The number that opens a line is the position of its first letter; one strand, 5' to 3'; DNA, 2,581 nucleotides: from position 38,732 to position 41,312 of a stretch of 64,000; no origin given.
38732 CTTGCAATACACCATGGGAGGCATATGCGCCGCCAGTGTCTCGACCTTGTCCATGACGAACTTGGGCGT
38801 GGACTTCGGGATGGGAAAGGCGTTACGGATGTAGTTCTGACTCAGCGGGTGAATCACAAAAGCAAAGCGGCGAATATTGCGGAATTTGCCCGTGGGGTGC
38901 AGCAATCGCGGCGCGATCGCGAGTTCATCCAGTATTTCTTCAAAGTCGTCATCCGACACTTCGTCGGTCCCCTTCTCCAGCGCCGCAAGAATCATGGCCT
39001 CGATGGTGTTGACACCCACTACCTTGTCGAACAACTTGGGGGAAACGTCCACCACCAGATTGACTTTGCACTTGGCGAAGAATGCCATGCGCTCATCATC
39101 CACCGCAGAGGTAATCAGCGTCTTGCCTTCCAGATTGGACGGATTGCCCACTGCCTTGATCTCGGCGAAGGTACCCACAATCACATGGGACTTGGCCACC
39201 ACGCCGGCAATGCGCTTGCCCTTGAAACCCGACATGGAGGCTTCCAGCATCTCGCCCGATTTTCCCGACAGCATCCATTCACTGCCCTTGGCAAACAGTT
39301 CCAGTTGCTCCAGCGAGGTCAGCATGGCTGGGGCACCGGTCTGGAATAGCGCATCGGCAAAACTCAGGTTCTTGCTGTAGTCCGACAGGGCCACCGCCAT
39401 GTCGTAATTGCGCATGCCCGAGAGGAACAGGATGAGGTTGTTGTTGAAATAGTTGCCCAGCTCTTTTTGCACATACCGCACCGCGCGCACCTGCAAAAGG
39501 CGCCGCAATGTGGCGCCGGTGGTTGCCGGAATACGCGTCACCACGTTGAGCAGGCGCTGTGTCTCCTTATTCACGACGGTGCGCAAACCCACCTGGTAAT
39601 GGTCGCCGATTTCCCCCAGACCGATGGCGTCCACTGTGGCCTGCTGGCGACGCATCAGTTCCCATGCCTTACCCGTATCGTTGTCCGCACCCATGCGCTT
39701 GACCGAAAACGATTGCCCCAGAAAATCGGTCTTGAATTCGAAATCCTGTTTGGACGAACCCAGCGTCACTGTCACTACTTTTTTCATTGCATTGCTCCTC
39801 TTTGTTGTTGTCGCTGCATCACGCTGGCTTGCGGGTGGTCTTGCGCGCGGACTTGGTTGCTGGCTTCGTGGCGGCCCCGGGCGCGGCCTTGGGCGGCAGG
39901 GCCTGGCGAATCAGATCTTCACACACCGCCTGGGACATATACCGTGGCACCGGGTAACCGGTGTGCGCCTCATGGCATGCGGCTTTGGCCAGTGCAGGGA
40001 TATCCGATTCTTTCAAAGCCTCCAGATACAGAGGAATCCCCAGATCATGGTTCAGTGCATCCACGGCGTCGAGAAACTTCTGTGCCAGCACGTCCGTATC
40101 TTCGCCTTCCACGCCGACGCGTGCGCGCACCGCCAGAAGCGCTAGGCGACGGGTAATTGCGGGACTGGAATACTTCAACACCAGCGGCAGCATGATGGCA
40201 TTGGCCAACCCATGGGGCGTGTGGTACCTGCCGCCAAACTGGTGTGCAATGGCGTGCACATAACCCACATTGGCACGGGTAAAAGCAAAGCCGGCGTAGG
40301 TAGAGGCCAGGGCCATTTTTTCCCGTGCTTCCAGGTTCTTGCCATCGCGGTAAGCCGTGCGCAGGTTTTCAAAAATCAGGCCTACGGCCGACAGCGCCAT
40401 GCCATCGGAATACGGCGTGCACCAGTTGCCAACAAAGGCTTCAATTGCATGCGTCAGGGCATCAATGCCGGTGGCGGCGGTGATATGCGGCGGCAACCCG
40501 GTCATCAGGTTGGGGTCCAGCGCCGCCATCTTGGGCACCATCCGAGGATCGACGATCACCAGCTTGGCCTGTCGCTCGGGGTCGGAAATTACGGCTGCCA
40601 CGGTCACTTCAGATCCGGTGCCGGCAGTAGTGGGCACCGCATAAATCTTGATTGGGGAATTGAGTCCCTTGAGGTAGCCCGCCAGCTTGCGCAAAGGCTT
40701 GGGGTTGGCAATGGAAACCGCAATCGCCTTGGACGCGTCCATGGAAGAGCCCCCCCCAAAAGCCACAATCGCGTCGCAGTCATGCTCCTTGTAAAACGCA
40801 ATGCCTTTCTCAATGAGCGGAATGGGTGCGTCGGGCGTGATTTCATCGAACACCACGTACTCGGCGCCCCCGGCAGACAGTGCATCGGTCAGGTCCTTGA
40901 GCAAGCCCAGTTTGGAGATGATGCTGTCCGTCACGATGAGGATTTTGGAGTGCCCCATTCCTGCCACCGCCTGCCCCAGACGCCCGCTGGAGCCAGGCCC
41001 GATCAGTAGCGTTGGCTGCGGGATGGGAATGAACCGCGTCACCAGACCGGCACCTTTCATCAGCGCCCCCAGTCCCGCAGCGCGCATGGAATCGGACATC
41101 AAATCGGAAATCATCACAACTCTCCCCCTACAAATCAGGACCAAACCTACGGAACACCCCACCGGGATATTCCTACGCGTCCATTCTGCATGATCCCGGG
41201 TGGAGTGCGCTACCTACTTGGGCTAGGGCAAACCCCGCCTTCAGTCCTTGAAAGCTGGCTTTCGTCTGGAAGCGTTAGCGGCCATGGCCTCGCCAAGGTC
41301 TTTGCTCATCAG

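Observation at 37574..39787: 737-aa three-part fusion built around an acyl-ACP-reductase-like dehydrogenase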

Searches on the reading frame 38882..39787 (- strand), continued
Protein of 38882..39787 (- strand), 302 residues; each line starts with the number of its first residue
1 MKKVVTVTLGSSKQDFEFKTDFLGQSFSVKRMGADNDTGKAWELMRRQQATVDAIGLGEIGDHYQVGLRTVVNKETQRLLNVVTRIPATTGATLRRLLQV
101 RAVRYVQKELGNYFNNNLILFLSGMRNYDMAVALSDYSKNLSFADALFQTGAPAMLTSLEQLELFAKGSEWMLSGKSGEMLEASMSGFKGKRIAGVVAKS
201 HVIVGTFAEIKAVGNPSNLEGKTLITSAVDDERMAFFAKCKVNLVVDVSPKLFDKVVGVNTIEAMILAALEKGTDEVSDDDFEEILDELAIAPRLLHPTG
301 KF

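Call 48: fold_search(model_id=the predicted structure, library=pdb)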
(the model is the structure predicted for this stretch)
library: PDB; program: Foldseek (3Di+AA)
matches with E <= 10: 1758; with E <= 0.001: 67
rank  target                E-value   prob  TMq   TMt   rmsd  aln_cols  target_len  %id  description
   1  6hb0_A                4.5e-06  1.00  0.29  0.29  10.8       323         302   13  Crystal structure of MSMEG_1712 from Mycobacterium smegmatis (released 2019-05-01)
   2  5ocp_A                4.8e-06  1.00  0.34  0.34  13.1       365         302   11  The periplasmic binding protein component of the arabinose ABC transporter from Shewanella sp. ANA-3 bound to alpha an (released 2018-08-01)
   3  6hbd_A                6.0e-06  1.00  0.33  0.33   9.2       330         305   12  Crystal structure of MSMEG_1712 from Mycobacterium smegmatis in complex with Beta-D-Galactofuranose (released 2019-05-01)
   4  9kru                  1.1e-05  1.00  0.34  0.16   8.5       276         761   12  B. bacteriovorus MaeB holo form (released 2025-12-03)
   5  3nv9_A                1.4e-05  1.00  0.38  0.27   9.2       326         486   14  Crystal structure of Entamoeba histolytica Malic Enzyme (released 2011-07-20)
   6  6hb0_B                1.4e-05  1.00  0.32  0.32  10.6       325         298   13  Crystal structure of MSMEG_1712 from Mycobacterium smegmatis (released 2019-05-01)
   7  6hbm_A                2.0e-05  1.00  0.34  0.34  10.2       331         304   11  Crystal structure of MSMEG_1712 from Mycobacterium smegmatis in complex with alpha-L-arabinofuranose (released 2019-05-01)
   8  6rqg_A                2.6e-05  1.00  0.34  0.30  12.8       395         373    9  P46, an immunodominant surface protein from Mycoplasma hyopneumoniae (released 2019-11-13)
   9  6jzq_A                2.7e-05  1.00  0.51  0.46   8.3       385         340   12  The crystal structure of acyl-acyl carrier protein (acyl-ACP) reductase (AAR) (released 2020-04-01)
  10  7e7m_B                3.2e-05  1.00  0.35  0.36   9.7       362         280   10  Crystal Structure Analysis of the Streptococcus agalactiae Ribose Binding Protein RbsB (released 2022-03-02)
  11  7x0p                  6.9e-05  1.00  0.35  0.34  11.6       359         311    9  Crystal structure of sugar binding protein CbpD from Clostridium thermocellum (released 2022-09-14)
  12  6jzu_A                8.2e-05  1.00  0.45  0.40  10.1       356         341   14  The crystal structure of acyl-acyl carrier protein (acyl-ACP) reductase (AAR) in complex with aldehyde deformylating o (released 2020-04-01)
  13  6zn7_B                8.7e-05  1.00  0.34  0.26   8.5       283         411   11  MaeB malic enzyme domain apoprotein (released 2021-02-17)
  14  9e4u_A                9.2e-05  1.00  0.49  0.37   9.1       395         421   10  TAD from Carmabin Biosynthetic Pathway in complex with NADH - Crystal Form 1 (released 2025-02-26)
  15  9krw_E                9.2e-05  1.00  0.33  0.16   8.5       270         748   11  E. coli MaeB apo form (released 2025-12-03)
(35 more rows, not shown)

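Call 59: search_protein_families(library=ncbifam, proteins=[L083:8136-8960:+, L086:2547-2903:+, L086:2968-3735:+], max_evalue=0.00001)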
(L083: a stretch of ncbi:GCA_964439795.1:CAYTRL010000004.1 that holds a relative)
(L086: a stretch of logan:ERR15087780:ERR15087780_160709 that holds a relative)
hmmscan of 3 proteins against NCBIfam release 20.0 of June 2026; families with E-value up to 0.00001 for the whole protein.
L083:8136-8960:+ (274 aa): 0 families

L086:2547-2903:+ (118 aa): 2 families
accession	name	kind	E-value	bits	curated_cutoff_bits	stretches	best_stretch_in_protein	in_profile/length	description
TIGR01837.1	PHA_granule_1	subfamily_domain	1.4e-16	60.6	94.7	1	15-117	3-116/118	poly(hydroxyalkanoate) granule-associated protein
NF047773.1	phas_rel_Lepto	domain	2.7e-07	30.3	35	1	16-63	2-56/68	phasin-related domain-containing protein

L086:2968-3735:+ (255 aa): 3 families
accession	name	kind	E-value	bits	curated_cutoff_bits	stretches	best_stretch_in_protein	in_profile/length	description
TIGR01848.1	PHA_reg_PhaR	equivalog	1.6e-23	83.1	109.45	1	2-86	1-85/107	polyhydroxyalkanoate synthesis repressor PhaR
TIGR01837.1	PHA_granule_1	subfamily_domain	1.4e-09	38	94.7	1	85-182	5-117/118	poly(hydroxyalkanoate) granule-associated protein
NF011492.0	PRK14900.1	equivalog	1.9e-07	29.3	1783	1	83-251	932-1034/1044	valine--tRNA ligase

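Call 60: find_encoding_contigs(protein=P0153, flank=6000, max_places=3)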
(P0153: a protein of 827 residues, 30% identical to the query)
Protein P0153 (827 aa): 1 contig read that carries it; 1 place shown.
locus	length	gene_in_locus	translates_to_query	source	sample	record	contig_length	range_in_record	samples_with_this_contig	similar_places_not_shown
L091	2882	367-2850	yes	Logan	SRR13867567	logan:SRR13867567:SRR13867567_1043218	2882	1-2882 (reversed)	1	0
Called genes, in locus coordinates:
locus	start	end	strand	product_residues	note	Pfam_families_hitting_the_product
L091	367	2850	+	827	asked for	-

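Call 61: find_encoding_contigs(protein=P0183, flank=6000, max_places=3)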
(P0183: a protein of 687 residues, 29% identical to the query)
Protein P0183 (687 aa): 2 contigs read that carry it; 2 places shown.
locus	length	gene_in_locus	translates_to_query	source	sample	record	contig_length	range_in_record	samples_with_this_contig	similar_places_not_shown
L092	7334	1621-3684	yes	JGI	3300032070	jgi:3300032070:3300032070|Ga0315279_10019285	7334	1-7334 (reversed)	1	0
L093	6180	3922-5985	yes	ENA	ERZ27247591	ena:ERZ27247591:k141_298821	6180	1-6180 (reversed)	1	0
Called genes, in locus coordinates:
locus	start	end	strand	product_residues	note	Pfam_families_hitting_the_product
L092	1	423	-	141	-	?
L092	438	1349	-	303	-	PF13435:Cytochrome_C554 (faint), PF14522:Cytochrome_C7 (faint), PF22678:Cytochrom_c_NrfB-like (faint), PF14537:Cytochrom_c3_2 (faint), PF09699:Paired_CXXCH_1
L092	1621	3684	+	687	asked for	PF01488:Shikimate_DH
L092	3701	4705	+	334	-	PF01073:3Beta_HSD, PF01370:Epimerase, PF02719:Polysacc_synt_2, PF04321:RmlD_sub_bind, PF13460:NAD_binding_10 (weak), PF16363:GDP_Man_Dehyd, PF07993:NAD_binding_4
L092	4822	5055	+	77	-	-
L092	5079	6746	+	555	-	PF01293:PEPCK_ATP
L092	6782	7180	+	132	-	PF07366:SnoaL, PF12680:SnoaL_2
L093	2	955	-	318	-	?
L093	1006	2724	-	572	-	-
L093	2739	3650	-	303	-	PF13435:Cytochrome_C554 (faint), PF14522:Cytochrome_C7 (faint), PF22678:Cytochrom_c_NrfB-like (faint), PF14537:Cytochrom_c3_2 (faint), PF09699:Paired_CXXCH_1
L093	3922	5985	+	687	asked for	PF01488:Shikimate_DH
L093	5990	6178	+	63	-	?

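Call 62: find_encoding_contigs(protein=P0148, flank=6000, max_places=3)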
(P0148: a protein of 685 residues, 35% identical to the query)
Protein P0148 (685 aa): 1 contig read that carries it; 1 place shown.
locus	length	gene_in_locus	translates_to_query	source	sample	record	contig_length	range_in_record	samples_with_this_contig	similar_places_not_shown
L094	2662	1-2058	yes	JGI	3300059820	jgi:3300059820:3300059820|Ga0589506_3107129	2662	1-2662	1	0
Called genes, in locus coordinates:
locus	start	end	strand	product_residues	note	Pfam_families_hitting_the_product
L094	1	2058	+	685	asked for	PF01488:Shikimate_DH (weak)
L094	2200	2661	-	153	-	?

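Call 63: find_encoding_contigs(protein=P0155, flank=6000, max_places=3)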
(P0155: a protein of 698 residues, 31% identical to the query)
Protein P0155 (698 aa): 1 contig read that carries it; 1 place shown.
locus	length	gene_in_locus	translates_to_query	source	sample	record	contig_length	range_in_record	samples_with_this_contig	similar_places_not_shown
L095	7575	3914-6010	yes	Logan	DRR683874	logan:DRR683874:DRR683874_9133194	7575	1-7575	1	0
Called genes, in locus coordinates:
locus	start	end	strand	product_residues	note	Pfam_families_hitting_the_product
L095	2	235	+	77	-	?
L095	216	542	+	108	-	-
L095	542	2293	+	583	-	PF02543:Carbam_trans_N, PF16861:Carbam_trans_C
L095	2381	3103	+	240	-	PF19451:DUF5989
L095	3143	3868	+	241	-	-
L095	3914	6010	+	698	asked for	-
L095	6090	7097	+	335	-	PF08239:SH3_3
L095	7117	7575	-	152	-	?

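Call 65: list_cluster_members(proteins=[P0134, P0141, P0148, P0155, P0164, P0179, P0183, P0131, P0132, P0142])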
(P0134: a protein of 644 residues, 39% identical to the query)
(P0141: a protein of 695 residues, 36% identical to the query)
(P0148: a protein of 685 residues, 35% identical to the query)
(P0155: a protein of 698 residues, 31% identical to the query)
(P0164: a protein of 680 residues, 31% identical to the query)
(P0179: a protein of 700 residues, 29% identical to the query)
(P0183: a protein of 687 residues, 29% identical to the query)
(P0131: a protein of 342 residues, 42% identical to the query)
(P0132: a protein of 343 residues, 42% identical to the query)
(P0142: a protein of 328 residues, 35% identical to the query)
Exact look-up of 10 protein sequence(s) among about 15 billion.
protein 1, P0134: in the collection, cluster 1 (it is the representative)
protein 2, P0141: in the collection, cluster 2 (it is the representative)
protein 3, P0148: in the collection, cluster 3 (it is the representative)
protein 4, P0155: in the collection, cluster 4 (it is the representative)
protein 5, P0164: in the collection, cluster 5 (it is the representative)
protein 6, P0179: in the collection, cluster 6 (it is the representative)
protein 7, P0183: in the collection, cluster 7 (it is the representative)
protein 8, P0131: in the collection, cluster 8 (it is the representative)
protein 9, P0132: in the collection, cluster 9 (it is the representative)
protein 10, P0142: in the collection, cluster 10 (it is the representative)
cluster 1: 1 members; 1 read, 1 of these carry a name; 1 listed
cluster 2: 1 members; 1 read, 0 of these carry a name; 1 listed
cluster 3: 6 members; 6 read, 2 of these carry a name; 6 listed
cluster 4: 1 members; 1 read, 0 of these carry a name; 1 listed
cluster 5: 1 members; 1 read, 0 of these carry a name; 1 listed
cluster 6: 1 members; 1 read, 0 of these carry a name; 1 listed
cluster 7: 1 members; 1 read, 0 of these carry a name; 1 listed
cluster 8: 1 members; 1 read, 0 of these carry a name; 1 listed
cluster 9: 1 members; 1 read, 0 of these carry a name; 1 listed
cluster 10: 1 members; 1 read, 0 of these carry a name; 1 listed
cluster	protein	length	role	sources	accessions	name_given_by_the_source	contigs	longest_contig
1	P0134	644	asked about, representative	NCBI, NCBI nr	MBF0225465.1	MAG: dehydrogenase [Desulfobacterales bacterium] | dehydrogenase [Desulfobacterales bacterium]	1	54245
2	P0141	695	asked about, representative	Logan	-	-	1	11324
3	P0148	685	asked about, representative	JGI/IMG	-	predicted amino acid dehydrogenase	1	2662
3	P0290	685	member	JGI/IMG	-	predicted amino acid dehydrogenase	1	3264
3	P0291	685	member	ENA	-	-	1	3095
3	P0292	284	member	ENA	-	-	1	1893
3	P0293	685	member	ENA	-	-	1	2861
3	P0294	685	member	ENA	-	-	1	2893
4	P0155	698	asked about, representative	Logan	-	-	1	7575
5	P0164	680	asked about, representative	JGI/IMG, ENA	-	-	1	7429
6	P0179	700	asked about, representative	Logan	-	-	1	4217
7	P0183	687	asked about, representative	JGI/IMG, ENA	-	-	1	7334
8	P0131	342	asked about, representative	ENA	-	-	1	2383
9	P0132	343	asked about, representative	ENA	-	-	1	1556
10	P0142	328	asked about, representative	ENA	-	-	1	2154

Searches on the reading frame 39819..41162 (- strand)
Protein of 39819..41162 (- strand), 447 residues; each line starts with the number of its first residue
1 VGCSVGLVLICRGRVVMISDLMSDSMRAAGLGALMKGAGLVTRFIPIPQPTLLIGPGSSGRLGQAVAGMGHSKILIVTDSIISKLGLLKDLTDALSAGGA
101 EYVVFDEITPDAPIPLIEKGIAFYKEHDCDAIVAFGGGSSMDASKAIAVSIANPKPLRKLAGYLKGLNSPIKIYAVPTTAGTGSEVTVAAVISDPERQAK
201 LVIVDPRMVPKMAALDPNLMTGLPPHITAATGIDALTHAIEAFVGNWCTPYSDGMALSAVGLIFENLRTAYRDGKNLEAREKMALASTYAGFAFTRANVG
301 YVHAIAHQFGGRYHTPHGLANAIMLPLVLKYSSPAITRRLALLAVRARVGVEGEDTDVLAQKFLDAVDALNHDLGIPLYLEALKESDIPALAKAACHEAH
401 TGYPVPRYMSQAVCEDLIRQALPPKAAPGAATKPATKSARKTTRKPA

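Call 3: search_protein_families(library=pfam, proteins=[window:39819-41162:-], max_evalue=0.01)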
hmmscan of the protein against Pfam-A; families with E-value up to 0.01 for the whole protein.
window:39819-41162:- (447 aa): 3 families
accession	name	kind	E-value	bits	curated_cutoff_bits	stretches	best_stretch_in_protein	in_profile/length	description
PF25137.1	ADH_Fe_C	-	8e-51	172.9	27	1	228-421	1-193/194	Fe-containing alcohol dehydrogenase family, C-terminal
PF00465.25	Fe-ADH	-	6.2e-49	166.3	31.3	1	51-217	3-168/168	Iron-containing alcohol dehydrogenase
PF13685.12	Fe-ADH_2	-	2.8e-10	40.8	28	1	54-150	2-96/149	Iron-containing alcohol dehydrogenase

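Call 4: search_protein_families(library=ncbifam, proteins=[window:39819-41162:-], max_evalue=0.01)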
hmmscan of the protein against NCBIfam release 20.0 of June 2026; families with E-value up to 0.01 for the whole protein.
window:39819-41162:- (447 aa): 16 families
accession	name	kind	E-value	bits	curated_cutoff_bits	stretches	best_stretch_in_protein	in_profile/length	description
TIGR02638.1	lactal_redase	equivalog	3.5e-95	319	523.15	1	53-411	11-372/379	lactaldehyde reductase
NF007911.0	PRK10624.1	equivalog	2.4e-89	300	537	1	53-418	12-378/382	lactaldehyde reductase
NF053866.1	CholDhdGbsBBac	equivalog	9.8e-86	287.8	550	1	52-421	18-390/392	choline dehydrogenase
NF041833.1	Fe_ADH_ErcA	equivalog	1.9e-85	287.3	550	1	49-399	8-360/382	alcohol dehydrogenase-like regulatory protein ErcA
NF007363.0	PRK09860.1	equivalog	9.3e-80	268.6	581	1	53-400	13-362/383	L-threonine dehydrogenase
NF010378.0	PRK13805.1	equivalog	7.3e-77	259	951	1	69-381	480-818/872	bifunctional acetaldehyde-CoA/alcohol dehydrogenase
NF050025.1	SulfAcetaldRedSarD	equivalog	2.6e-70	237.3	700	1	55-401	14-364/385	sulfoacetaldehyde reductase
NF058672.1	4HyButDHCUPNE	equivalog_domain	3.8e-69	233.7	500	1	55-419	13-375/378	4-hydroxybutyrate dehydrogenase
NF011998.0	PRK15454.1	equivalog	7.8e-66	222.4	556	1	50-359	28-336/395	ethanolamine utilization ethanol dehydrogenase EutG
TIGR03405.1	Phn_Fe-ADH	equivalog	2.1e-55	188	423.7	1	54-336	9-292/355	iron-containing alcohol dehydrogenase PsrA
TIGR04266.1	NDMA_methanol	equivalog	2.8e-48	164.7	625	1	48-381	15-352/420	NDMA-dependent methanol dehydrogenase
NF011717.0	PRK15138.1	equivalog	9.2e-24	84.2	645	1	71-394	29-359/387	alcohol dehydrogenase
NF041822.1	daptide_DH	equivalog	1.7e-16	60.1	300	1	76-286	5-222/363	daptide-type RiPP biosynthesis dehydogenase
NF006941.0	PRK09423.1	subfamily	9.5e-10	37.8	336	1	53-153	12-109/367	glycerol dehydrogenase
NF047954.1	PrpdilGlycDhGldA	equivalog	2e-05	24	700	1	55-242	14-179/365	bifunctional L-1,2-propanediol dehydrogenase/glycerol dehydrogenase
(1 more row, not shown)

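Call 58: search_solved_structures(query=window:39819-41114:-, max_evalue=1e-30)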
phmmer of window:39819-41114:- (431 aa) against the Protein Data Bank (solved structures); distinct sequences matched with E-value up to 1e-30: 27.
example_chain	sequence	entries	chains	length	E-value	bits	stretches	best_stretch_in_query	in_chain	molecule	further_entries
8zrl_A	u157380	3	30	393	5.7e-81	275.7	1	36-383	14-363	NAD-dependent methanol dehydrogenase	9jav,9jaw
7qlq_AAA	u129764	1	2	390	2.9e-73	250.3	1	34-391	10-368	Lactaldehyde reductase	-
7qls_AAA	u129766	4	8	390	4.3e-73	249.7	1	34-391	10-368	Lactaldehyde reductase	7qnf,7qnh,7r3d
7qlg_AAA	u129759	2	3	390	6.6e-73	249.1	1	34-391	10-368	Lactaldehyde reductase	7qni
2bi4_A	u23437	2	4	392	1e-72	248.5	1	34-391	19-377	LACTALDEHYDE REDUCTASE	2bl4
1rrm_A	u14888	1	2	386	1.1e-72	248.4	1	34-397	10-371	Lactaldehyde reductase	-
5br4_A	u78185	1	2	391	2.6e-72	247.1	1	34-391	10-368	Lactaldehyde reductase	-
3bfj_A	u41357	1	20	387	3.3e-72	246.8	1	37-405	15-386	1,3-propanediol oxidoreductase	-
3owo_A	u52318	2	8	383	4.1e-72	246.5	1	38-402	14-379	Alcohol dehydrogenase 2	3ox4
7qnj_AAA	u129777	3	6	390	9.5e-72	245.3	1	34-391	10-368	Lactaldehyde reductase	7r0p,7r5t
8zwd_B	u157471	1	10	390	1.2e-71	244.9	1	31-386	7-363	NAD(P)-dependent methanol dehydrogenase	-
4fr2_A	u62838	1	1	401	3.8e-65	223.5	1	37-384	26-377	1,3-propanediol dehydrogenase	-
3zdr_A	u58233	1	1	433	4e-57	197.1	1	56-318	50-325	ALCOHOL DEHYDROGENASE DOMAIN OF THE BIFUNCTIONAL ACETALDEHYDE DEHYDROGENASE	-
13he_A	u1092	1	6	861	4.9e-55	190.2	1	52-323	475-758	Aldehyde-alcohol dehydrogenase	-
8uhw_A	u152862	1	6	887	5.3e-55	190.1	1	52-323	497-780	Aldehyde-alcohol dehydrogenase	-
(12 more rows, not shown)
